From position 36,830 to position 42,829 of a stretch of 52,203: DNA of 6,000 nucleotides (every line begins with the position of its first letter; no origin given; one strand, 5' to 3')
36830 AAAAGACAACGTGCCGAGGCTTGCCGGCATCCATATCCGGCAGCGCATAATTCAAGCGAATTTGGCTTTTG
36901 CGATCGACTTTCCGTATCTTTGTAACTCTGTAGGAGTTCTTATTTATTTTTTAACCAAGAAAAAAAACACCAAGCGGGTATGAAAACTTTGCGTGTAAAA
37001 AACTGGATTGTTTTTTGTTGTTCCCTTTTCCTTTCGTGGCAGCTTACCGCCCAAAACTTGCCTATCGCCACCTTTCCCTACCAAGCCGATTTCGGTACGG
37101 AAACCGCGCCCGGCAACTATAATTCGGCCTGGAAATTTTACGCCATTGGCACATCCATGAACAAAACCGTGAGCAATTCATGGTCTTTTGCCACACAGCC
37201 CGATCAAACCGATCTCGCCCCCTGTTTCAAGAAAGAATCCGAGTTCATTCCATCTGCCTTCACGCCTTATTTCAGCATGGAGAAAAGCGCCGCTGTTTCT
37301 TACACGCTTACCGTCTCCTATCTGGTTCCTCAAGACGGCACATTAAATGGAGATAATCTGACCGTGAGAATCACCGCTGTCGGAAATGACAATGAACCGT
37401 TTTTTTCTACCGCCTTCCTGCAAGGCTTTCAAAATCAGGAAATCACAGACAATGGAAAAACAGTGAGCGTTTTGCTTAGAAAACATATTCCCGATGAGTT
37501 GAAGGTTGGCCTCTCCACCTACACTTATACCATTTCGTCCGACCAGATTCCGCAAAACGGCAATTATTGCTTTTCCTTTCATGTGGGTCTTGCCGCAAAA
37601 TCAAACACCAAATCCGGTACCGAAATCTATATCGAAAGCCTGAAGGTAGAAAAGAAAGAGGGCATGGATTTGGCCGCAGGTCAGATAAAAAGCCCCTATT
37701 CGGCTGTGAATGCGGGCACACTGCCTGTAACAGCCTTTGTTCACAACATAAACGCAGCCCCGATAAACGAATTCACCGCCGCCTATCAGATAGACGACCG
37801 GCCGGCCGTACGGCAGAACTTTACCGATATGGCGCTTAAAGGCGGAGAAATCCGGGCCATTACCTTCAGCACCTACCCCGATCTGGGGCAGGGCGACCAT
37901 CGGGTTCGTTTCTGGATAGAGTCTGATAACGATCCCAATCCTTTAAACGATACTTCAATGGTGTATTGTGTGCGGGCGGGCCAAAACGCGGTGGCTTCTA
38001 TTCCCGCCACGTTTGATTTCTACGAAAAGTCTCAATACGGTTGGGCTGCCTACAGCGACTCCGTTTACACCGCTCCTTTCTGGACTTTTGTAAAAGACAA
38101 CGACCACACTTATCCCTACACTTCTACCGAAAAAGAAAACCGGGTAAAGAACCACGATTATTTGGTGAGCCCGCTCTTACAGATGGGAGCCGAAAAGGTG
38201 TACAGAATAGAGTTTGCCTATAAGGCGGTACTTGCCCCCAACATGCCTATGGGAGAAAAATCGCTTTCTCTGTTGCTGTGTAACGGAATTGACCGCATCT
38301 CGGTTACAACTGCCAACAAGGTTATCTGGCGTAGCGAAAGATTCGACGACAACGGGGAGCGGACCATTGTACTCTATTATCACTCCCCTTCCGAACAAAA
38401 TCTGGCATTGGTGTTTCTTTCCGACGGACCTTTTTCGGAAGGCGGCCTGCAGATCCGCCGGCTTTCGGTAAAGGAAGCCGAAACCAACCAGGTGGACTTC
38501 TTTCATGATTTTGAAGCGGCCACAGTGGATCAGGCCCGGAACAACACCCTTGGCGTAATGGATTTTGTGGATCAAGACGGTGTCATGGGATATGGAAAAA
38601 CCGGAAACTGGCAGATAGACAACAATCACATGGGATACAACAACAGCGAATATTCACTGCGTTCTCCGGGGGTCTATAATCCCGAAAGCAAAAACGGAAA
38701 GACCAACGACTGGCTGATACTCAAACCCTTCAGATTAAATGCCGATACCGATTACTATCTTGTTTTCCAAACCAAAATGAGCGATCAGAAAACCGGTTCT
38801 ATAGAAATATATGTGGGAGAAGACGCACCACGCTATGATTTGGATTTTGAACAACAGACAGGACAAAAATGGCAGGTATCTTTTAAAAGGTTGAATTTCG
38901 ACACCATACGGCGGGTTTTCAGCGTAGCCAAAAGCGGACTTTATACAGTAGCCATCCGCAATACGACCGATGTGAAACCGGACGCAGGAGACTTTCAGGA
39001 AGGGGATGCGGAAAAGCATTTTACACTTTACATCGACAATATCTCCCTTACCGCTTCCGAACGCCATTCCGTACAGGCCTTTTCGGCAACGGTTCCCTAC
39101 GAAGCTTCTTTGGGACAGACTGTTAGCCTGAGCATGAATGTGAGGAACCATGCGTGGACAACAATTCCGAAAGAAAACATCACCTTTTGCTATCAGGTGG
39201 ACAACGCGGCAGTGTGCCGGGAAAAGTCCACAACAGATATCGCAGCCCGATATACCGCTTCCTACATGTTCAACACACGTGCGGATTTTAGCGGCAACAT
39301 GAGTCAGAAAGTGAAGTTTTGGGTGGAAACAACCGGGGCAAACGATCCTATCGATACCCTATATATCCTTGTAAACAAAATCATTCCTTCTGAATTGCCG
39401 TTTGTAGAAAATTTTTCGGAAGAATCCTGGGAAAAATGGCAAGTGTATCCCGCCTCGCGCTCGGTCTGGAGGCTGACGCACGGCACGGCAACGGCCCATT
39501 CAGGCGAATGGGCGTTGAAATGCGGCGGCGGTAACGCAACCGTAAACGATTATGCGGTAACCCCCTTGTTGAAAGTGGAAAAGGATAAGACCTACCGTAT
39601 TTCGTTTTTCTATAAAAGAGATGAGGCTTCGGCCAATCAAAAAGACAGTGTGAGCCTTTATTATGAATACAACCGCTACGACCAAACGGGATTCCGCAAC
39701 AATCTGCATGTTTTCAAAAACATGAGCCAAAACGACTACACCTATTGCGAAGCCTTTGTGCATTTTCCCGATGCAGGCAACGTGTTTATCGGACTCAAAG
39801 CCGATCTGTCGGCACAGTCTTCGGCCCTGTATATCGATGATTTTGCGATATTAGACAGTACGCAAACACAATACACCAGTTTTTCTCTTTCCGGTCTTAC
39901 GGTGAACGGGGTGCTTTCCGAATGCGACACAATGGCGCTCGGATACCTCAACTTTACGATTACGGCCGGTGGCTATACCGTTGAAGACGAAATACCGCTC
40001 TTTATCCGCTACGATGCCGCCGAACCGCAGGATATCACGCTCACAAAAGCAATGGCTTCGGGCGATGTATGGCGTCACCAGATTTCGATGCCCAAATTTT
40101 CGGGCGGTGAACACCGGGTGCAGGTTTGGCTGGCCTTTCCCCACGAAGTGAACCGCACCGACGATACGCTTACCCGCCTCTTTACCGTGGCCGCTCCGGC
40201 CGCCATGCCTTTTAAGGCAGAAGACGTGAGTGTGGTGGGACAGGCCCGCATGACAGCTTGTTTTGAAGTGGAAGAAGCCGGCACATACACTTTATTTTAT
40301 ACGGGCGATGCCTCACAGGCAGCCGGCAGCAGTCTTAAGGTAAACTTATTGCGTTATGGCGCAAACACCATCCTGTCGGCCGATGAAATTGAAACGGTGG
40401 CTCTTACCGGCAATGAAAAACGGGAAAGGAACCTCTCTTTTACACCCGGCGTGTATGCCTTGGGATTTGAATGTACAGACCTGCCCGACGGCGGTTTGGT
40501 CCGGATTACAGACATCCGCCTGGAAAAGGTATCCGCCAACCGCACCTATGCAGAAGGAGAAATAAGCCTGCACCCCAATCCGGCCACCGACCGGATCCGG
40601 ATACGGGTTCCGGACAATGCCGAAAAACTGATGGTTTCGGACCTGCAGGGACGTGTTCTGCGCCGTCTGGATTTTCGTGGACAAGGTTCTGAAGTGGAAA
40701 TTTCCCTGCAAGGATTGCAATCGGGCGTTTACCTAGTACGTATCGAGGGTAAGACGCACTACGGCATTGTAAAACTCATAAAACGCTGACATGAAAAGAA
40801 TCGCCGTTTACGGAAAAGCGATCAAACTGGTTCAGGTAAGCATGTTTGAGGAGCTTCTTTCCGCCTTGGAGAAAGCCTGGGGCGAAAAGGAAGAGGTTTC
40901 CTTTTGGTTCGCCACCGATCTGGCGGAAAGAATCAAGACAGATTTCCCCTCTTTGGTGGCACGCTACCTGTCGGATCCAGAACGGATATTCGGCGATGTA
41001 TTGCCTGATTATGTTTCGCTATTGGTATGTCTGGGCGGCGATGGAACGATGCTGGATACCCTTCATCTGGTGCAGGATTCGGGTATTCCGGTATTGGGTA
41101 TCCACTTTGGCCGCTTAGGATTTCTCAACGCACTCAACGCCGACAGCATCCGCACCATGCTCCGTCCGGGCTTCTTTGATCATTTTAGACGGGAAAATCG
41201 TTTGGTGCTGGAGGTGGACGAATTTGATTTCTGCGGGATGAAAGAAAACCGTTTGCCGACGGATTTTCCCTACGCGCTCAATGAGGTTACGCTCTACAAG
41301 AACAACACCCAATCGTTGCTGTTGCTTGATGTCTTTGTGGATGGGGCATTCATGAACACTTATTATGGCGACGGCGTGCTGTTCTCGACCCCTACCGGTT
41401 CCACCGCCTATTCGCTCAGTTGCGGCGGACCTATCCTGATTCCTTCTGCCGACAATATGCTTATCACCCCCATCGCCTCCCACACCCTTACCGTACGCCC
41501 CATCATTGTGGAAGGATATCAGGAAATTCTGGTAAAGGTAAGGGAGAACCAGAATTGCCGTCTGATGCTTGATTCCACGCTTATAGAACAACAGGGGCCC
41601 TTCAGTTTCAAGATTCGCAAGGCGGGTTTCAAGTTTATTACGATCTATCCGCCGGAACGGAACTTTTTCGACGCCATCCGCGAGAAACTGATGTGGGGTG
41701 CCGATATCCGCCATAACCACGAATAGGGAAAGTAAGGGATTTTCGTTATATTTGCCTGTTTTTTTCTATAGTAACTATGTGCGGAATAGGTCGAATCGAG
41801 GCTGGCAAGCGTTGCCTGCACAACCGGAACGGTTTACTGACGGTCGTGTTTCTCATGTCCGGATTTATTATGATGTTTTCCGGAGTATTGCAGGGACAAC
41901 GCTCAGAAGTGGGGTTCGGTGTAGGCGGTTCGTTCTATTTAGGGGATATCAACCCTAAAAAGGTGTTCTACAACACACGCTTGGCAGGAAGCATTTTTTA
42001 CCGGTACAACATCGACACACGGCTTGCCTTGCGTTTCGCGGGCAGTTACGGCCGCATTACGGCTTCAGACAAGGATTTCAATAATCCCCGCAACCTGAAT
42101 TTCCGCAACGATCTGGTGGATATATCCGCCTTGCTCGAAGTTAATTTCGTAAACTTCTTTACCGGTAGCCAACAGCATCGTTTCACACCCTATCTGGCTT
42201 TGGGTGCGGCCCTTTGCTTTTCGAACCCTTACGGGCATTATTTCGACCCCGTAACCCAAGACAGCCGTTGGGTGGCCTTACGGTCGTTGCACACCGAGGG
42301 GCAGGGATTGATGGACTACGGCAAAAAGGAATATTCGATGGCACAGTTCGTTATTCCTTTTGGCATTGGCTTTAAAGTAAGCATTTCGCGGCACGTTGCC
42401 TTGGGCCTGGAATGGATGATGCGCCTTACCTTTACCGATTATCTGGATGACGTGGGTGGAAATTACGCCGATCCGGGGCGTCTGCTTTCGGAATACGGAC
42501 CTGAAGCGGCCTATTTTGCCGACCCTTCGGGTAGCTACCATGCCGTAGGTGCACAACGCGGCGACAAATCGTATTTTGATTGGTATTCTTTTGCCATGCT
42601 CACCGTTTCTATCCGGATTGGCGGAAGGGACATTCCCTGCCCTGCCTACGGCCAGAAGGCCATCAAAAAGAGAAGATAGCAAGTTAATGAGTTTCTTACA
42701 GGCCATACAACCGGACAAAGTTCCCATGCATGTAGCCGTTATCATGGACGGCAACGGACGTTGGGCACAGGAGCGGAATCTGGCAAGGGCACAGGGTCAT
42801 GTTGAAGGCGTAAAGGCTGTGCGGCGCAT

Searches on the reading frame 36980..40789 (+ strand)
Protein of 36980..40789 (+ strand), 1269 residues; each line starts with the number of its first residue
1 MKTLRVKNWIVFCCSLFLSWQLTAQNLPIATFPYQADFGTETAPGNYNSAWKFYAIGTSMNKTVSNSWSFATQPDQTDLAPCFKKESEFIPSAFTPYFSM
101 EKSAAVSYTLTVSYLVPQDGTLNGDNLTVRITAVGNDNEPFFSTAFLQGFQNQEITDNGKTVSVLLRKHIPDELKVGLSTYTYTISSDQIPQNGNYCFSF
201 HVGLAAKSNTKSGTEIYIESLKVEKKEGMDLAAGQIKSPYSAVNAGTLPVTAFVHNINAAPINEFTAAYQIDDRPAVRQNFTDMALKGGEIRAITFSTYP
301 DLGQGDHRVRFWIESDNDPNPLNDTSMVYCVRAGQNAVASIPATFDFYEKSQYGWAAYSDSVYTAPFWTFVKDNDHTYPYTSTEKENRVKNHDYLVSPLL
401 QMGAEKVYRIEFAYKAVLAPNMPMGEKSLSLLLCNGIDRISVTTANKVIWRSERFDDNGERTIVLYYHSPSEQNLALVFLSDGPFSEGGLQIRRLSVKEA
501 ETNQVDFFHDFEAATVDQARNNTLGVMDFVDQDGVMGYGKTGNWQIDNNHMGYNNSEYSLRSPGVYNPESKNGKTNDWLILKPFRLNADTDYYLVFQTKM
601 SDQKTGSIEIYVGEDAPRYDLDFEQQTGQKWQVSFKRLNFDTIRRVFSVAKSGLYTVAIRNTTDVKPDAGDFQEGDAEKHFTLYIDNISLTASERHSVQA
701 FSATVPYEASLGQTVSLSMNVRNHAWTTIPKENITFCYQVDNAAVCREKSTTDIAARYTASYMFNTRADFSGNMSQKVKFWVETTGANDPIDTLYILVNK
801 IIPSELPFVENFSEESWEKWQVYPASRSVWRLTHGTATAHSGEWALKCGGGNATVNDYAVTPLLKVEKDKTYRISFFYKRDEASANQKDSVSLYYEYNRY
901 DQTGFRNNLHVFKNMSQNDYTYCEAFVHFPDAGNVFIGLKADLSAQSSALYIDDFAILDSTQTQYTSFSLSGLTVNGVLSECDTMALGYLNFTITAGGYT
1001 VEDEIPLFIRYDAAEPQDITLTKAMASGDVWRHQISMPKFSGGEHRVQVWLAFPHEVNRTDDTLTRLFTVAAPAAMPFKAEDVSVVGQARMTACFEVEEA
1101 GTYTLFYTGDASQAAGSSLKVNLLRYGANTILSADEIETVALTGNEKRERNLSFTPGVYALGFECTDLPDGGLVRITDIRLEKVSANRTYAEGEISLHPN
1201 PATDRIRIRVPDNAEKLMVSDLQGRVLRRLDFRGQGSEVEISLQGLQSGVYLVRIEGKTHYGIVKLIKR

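Call 6: search_protein_families(library=pfam, proteins=[window:36980-40789:+], max_evalue=0.01)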
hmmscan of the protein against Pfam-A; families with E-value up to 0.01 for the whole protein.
window:36980-40789:+ (1269 aa): 3 families
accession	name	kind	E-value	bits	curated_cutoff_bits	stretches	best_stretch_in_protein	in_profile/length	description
PF18962.6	Por_Secre_tail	-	1.6e-09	38.3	27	1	1198-1267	2-74/75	Secretion system C-terminal sorting domain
PF02018.23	CBM_4_9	-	5.8e-06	27.2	25.9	1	809-902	6-97/136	Carbohydrate binding domain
PF07705.17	CARDB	-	0.0011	19.6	22.7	0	230-318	3-88/101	CARDB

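Call 15: search_protein_families(library=ncbifam, proteins=[window:36980-40789:+], max_evalue=0.01)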
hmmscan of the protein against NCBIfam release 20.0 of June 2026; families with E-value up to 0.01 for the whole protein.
window:36980-40789:+ (1269 aa): 2 families
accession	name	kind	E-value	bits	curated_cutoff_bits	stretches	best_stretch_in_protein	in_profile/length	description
NF038128.1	choice_anch_J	domain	1.5e-11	44.7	30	1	815-957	10-162/162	choice-of-anchor J domain-containing protein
TIGR04183.1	Por_Secre_tail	domain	5e-09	36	23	1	1198-1269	2-72/72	T9SS type A sorting domain-containing protein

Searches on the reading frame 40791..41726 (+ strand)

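Call 6: search_protein_families(library=pfam, proteins=[window:40791-41726:+], max_evalue=0.01)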
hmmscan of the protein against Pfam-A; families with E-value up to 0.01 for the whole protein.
window:40791-41726:+ (311 aa): 2 families
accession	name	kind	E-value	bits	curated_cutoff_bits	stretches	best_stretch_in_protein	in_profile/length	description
PF20143.4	NAD_kinase_C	-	3.1e-24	85.5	23.7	1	163-263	1-101/126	ATP-NAD kinase C-terminal domain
PF01513.26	NAD_kinase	-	1.4e-12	48.5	25.5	1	57-124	59-122/130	ATP-NAD kinase N-terminal domain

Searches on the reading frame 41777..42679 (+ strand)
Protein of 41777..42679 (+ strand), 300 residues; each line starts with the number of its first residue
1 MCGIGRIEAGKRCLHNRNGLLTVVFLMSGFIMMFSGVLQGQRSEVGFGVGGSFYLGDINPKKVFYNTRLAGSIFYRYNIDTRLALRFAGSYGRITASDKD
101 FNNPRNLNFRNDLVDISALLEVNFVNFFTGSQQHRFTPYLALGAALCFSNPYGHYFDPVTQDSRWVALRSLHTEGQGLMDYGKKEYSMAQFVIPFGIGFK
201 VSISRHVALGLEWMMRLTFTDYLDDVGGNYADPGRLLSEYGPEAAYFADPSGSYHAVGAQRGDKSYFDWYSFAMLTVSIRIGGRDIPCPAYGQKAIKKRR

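Call 6: search_protein_families(library=pfam, proteins=[window:41777-42679:+], max_evalue=0.01)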
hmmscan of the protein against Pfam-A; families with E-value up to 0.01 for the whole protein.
window:41777-42679:+ (300 aa): 2 families
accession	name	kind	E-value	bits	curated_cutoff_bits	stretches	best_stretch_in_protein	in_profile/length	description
PF19573.5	DUF6089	-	4.1e-23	82.4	23.2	2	29-145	7-127/226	Domain of unknown function (DUF6089)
PF13505.12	OMP_b-brl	-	1.6e-07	32.1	28.7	1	39-219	14-156/175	Outer membrane protein beta-barrel domain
